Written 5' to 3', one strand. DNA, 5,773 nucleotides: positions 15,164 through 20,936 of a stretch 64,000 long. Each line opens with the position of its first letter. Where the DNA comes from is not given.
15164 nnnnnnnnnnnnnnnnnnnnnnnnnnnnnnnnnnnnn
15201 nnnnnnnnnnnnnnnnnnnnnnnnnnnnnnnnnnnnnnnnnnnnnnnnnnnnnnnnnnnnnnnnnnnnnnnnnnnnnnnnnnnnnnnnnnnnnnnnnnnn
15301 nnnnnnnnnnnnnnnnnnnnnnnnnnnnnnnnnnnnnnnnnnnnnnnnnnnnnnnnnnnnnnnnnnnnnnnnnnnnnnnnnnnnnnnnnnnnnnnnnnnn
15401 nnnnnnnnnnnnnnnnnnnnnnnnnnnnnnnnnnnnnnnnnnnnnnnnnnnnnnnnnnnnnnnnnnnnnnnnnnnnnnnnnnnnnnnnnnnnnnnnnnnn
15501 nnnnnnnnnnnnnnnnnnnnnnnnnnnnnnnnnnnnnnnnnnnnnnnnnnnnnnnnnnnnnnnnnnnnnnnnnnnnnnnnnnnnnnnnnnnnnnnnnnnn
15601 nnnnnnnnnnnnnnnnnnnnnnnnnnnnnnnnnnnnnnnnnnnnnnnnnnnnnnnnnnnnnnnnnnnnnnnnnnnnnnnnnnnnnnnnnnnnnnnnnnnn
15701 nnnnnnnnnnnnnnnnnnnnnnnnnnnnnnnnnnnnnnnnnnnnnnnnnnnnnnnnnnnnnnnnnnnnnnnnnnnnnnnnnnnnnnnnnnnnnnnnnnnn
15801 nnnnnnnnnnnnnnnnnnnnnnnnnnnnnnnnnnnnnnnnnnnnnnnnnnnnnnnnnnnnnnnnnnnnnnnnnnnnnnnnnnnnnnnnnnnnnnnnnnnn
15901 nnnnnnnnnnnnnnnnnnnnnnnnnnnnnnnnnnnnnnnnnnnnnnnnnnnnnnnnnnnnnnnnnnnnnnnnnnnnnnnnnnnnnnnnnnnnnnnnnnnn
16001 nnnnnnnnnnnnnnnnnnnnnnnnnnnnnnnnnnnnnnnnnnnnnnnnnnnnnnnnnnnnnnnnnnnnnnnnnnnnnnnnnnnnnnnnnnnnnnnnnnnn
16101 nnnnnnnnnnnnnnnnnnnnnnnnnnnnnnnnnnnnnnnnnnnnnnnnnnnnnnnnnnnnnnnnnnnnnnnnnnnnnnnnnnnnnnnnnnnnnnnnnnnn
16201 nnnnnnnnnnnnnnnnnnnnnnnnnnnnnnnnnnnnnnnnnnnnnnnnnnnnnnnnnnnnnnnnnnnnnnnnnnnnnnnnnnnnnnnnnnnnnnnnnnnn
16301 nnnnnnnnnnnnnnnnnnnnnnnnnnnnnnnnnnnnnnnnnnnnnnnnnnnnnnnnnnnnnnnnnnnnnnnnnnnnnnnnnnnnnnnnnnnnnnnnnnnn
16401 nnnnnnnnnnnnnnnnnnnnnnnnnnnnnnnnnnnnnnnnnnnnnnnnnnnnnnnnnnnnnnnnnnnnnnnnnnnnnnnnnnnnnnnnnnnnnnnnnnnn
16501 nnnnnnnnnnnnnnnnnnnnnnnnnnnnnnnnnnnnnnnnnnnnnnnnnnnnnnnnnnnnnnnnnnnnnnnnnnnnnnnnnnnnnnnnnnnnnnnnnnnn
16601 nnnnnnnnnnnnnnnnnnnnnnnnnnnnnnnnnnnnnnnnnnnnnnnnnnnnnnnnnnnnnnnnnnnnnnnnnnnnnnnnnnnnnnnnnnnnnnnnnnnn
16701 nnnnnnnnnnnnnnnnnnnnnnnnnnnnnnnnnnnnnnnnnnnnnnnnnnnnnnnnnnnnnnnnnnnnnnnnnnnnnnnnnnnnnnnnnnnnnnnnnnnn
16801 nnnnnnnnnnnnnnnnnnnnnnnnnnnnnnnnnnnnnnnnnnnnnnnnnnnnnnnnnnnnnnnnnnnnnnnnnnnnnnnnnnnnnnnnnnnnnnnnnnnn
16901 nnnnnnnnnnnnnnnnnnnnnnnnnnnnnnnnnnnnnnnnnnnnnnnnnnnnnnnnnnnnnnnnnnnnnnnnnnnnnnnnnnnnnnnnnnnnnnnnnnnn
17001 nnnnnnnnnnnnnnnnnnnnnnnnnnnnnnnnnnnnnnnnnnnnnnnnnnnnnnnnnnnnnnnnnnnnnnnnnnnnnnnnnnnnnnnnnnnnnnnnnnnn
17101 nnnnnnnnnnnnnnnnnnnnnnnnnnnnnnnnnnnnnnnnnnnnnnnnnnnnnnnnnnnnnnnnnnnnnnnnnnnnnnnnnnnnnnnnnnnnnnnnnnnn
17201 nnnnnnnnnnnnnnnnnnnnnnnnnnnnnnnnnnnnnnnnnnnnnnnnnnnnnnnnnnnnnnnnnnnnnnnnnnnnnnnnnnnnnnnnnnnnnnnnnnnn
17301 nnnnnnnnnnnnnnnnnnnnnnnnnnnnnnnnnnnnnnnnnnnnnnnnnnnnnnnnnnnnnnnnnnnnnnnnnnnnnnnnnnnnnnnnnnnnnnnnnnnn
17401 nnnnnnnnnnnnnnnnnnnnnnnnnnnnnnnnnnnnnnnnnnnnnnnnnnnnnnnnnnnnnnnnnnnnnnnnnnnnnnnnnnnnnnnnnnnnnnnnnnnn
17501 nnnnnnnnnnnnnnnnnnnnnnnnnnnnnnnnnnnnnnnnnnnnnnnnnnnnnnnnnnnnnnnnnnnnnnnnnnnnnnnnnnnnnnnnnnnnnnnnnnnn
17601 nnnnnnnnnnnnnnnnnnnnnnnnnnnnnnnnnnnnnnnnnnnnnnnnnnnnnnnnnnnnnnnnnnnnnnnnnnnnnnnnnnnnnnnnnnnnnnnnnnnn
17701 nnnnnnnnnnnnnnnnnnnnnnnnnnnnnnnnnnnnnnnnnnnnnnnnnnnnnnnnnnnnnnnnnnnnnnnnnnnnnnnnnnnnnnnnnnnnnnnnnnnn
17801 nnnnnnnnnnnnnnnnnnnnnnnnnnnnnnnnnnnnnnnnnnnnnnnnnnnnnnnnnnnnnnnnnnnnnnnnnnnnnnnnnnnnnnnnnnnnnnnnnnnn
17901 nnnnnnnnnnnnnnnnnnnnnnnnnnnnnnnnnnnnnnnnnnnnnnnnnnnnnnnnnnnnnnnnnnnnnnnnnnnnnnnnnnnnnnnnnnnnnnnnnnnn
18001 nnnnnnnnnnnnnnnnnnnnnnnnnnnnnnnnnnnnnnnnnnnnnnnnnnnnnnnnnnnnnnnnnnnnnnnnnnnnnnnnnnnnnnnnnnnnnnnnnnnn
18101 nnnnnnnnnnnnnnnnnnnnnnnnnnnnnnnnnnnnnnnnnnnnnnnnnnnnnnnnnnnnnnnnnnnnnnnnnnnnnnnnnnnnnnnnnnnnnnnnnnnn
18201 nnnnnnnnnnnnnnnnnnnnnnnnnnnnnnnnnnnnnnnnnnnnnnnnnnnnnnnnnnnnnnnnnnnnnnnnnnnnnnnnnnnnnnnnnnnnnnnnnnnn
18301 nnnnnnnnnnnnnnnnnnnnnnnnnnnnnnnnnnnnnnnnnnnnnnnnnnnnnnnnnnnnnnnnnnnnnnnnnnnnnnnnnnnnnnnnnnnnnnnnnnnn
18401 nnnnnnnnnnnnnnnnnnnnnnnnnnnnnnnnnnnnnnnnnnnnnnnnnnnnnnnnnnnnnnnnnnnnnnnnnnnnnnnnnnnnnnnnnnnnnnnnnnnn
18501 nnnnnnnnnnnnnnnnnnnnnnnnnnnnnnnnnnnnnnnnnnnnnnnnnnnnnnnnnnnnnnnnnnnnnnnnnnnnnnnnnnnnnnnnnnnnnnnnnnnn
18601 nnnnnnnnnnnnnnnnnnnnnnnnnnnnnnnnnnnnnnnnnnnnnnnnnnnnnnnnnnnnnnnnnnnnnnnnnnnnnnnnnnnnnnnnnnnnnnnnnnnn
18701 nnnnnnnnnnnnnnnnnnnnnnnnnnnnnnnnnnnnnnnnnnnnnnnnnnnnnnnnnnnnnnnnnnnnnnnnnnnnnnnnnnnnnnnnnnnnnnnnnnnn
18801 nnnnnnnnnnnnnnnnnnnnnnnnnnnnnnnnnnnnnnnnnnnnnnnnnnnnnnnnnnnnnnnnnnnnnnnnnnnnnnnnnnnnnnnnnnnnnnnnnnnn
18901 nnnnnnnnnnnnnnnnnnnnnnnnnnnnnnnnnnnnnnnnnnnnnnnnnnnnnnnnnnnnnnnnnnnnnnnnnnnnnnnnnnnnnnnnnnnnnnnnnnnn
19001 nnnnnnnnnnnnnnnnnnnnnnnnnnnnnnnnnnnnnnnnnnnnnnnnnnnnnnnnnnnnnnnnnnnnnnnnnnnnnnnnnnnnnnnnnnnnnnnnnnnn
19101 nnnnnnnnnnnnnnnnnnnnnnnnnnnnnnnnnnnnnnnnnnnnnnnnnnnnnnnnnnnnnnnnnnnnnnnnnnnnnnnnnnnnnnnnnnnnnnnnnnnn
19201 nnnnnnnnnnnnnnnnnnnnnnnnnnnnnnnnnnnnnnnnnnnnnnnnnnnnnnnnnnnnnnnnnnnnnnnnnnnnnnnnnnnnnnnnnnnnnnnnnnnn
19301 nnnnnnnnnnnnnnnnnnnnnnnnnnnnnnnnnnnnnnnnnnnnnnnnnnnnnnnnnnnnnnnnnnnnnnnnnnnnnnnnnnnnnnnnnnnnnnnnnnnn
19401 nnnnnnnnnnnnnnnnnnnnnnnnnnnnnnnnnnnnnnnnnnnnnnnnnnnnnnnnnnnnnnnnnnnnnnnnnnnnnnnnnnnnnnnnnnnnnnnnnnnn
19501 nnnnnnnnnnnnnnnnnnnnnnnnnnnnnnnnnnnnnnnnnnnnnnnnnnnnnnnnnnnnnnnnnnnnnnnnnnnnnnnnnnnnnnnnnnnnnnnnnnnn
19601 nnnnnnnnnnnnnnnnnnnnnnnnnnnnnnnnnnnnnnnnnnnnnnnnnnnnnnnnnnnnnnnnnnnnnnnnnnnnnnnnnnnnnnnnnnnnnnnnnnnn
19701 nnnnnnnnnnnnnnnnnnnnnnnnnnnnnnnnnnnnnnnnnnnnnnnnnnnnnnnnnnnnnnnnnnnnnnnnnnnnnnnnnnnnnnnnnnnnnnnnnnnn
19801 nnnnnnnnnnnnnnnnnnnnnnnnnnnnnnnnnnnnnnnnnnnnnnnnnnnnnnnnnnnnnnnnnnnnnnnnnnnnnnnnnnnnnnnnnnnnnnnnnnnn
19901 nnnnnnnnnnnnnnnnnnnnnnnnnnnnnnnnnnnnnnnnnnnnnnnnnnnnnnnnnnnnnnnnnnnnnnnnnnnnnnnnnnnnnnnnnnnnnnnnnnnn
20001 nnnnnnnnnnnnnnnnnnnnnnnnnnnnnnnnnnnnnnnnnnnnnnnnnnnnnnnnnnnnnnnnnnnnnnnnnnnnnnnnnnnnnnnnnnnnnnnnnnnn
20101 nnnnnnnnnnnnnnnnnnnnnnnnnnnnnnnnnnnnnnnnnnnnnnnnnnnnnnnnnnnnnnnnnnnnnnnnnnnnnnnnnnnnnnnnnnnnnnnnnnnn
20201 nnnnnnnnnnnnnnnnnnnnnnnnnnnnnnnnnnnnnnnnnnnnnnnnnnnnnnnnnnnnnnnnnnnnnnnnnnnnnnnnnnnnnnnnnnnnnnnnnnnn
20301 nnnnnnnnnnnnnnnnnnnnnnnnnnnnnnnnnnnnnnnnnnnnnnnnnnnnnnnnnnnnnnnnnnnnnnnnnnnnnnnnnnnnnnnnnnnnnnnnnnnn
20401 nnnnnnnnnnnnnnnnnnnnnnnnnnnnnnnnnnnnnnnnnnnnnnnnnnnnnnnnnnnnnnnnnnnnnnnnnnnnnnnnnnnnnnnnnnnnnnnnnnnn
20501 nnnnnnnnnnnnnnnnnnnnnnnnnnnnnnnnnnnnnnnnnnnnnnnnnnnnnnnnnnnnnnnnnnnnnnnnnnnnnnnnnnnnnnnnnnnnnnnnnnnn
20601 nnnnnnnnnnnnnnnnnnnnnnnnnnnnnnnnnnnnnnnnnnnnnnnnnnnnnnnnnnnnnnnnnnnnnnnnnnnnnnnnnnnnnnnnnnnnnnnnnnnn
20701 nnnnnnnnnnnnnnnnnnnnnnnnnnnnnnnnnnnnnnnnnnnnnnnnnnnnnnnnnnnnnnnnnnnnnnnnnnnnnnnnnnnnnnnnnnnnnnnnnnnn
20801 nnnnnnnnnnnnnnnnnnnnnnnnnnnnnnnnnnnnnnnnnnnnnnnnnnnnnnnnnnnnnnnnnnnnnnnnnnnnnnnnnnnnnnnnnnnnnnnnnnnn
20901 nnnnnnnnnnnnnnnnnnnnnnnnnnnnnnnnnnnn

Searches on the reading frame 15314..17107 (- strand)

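Call 41: search_protein_families(library=pfam, proteins=[window:15314-17107:-], max_evalue=0.001)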
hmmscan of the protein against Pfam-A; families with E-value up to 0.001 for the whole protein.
window:15314-17107:- (597 aa): 9 families
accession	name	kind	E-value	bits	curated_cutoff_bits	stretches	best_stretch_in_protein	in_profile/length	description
PF00158.32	Sigma54_activat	-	6.1e-69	231.4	20.2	1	243-409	1-167/168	Sigma-54 interaction domain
PF25601.1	AAA_lid_14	-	2.2e-17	63.1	27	1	415-487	1-73/87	AAA+ ATPase lid domain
PF14532.12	Sigma54_activ_2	-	2.7e-16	60.5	25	1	245-414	2-138/138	Sigma-54 interaction domain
PF02954.25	HTH_8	-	7.7e-14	51.6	22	1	530-570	2-42/42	Bacterial regulatory protein, Fis family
PF00072.30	Response_reg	-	2.5e-10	40.9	30.2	1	77-163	1-79/111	Response regulator receiver domain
PF13384.12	HTH_23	-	4.5e-08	33.1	24.6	1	533-577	5-48/50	Homeodomain-like domain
PF13518.12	HTH_28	-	7.8e-07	29.5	25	1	535-577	2-43/52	Helix-turn-helix domain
PF07728.20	AAA_5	-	1.3e-06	28.9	22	1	266-385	1-123/139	AAA domain (dynein-related subfamily)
PF13551.12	HTH_29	-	0.00018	22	28.1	1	538-577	4-43/64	Winged helix-turn helix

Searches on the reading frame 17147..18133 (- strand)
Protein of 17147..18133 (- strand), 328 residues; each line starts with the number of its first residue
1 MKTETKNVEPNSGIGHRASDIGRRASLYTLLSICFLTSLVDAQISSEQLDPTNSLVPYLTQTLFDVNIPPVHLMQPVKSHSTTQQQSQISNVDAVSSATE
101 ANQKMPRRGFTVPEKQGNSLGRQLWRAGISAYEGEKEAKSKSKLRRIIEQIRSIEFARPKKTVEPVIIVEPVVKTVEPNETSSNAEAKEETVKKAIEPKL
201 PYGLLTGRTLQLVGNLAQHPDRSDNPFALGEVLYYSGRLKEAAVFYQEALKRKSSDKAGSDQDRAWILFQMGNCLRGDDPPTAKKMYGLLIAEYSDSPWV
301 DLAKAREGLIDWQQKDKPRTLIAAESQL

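Call 41: search_protein_families(library=pfam, proteins=[window:17147-18133:-], max_evalue=0.001)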
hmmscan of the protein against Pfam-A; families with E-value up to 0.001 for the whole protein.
window:17147-18133:- (328 aa): 3 families
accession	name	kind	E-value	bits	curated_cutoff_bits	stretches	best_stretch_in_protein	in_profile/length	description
PF13424.12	TPR_12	-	1.5e-07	31.9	30.1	1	229-287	9-68/77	Tetratricopeptide repeat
PF13174.12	TPR_6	-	6.1e-06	27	26.3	0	268-297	3-33/33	Tetratricopeptide repeat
PF07719.23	TPR_2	-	0.00013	22.3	27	1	227-252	5-30/34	Tetratricopeptide repeat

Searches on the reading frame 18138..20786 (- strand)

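Call 41: search_protein_families(library=pfam, proteins=[window:18138-20786:-], max_evalue=0.001)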
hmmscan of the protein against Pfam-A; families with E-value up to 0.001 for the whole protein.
window:18138-20786:- (882 aa): 7 families
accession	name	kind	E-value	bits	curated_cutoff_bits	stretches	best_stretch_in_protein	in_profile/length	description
PF14559.12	TPR_19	-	4.4e-10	40.2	25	0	535-581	6-49/68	Tetratricopeptide repeat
PF13174.12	TPR_6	-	4.4e-10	40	26.3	0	522-553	2-33/33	Tetratricopeptide repeat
PF13432.12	TPR_16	-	3.5e-09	37.4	32.7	1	563-624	3-61/65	Tetratricopeptide repeat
PF12895.13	ANAPC3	-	4.5e-07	30.5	27.2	1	573-657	5-80/82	Anaphase-promoting complex, cyclosome, subunit 3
PF25063.1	ARM_TT21_C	-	7.2e-05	23.2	35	1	496-634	34-169/209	Tetratricopeptide repeat protein 21 C-terminal ARM domain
PF07719.23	TPR_2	-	0.00032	21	27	0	634-660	2-28/34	Tetratricopeptide repeat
PF13525.12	YfiO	-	0.00042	20.6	25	0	530-577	15-62/203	Outer membrane lipoprotein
